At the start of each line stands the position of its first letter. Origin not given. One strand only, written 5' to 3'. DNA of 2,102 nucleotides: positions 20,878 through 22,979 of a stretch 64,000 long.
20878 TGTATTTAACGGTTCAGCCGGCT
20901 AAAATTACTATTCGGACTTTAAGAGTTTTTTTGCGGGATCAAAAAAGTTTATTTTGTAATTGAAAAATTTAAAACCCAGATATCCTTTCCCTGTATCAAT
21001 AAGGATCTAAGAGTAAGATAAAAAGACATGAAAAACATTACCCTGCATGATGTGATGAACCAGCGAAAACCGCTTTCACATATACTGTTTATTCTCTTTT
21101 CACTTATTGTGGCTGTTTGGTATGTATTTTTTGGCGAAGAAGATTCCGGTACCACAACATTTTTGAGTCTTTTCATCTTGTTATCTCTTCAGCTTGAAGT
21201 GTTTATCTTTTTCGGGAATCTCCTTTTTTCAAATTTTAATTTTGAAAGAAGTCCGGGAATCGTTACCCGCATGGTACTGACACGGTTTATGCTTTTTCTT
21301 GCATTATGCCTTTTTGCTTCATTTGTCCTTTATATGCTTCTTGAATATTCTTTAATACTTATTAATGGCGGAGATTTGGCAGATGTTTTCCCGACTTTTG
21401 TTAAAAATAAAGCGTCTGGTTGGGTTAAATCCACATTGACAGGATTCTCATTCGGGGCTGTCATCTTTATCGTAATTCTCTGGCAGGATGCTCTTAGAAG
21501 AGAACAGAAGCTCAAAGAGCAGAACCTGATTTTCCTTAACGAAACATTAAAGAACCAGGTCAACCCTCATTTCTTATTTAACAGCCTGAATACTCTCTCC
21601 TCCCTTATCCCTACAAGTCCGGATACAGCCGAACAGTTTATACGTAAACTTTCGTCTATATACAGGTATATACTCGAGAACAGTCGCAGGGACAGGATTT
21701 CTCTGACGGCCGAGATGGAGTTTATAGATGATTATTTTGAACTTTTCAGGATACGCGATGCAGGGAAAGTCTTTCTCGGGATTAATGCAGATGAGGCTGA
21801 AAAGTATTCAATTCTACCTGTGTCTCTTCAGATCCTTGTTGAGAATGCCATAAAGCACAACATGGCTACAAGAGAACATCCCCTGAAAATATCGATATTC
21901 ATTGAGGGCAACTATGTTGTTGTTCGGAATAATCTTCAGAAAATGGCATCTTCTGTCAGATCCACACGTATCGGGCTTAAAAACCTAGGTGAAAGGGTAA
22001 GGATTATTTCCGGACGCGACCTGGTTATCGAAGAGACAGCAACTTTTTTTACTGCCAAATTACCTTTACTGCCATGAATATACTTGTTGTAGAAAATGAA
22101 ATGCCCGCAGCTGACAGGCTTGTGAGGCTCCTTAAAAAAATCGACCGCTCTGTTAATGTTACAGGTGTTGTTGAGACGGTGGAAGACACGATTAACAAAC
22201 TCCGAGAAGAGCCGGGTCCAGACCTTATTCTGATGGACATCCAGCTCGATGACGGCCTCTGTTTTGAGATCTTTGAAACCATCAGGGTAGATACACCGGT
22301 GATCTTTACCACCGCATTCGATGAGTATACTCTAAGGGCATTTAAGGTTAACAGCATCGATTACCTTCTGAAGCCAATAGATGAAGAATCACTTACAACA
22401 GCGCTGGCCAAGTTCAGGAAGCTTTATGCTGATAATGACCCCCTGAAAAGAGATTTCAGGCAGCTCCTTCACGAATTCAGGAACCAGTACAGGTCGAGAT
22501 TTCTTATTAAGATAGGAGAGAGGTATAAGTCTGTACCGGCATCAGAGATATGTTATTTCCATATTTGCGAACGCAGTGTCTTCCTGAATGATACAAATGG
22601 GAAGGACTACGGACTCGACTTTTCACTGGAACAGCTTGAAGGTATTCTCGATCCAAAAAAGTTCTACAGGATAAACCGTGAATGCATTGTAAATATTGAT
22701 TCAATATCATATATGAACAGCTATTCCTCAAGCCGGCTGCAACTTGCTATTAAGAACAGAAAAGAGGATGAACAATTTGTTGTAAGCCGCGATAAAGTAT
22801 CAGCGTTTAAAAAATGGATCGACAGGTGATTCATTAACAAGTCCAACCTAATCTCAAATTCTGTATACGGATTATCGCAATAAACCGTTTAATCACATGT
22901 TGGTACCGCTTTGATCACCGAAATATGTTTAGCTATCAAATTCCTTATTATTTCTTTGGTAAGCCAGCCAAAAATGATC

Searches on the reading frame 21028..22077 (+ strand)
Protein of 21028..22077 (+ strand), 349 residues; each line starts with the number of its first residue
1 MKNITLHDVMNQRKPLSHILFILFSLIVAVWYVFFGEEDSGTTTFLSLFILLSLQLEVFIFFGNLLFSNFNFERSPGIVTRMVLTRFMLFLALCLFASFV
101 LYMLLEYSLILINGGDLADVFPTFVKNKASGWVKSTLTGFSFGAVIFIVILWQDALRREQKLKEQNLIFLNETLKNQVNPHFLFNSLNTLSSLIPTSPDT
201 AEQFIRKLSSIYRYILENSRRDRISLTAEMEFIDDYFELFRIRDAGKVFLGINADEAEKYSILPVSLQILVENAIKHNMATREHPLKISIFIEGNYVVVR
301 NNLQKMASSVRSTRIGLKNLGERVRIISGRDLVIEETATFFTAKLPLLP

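Call 58: search_protein_families(library=pfam, proteins=[window:21028-22077:+], max_evalue=1)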
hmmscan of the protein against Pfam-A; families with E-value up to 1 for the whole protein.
window:21028-22077:+ (349 aa): 2 families
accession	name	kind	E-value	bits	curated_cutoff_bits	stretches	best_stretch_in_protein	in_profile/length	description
PF06580.19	His_kinase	-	1.8e-22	79.8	25.2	1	173-243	5-76/81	Histidine kinase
PF10745.14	DUF2530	-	0.19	12.5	25.5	1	122-158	31-68/77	Protein of unknown function (DUF2530)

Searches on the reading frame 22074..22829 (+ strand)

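Call 58: search_protein_families(library=pfam, proteins=[window:22074-22829:+], max_evalue=1)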
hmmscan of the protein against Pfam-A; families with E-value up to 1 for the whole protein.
window:22074-22829:+ (251 aa): 2 families
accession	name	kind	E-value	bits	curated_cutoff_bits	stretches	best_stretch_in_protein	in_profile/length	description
PF04397.21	LytTR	-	5.5e-18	65.4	22.6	1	150-249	2-97/98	LytTr DNA-binding domain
PF00072.30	Response_reg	-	2.3e-14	54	30.2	1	3-111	1-110/111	Response regulator receiver domain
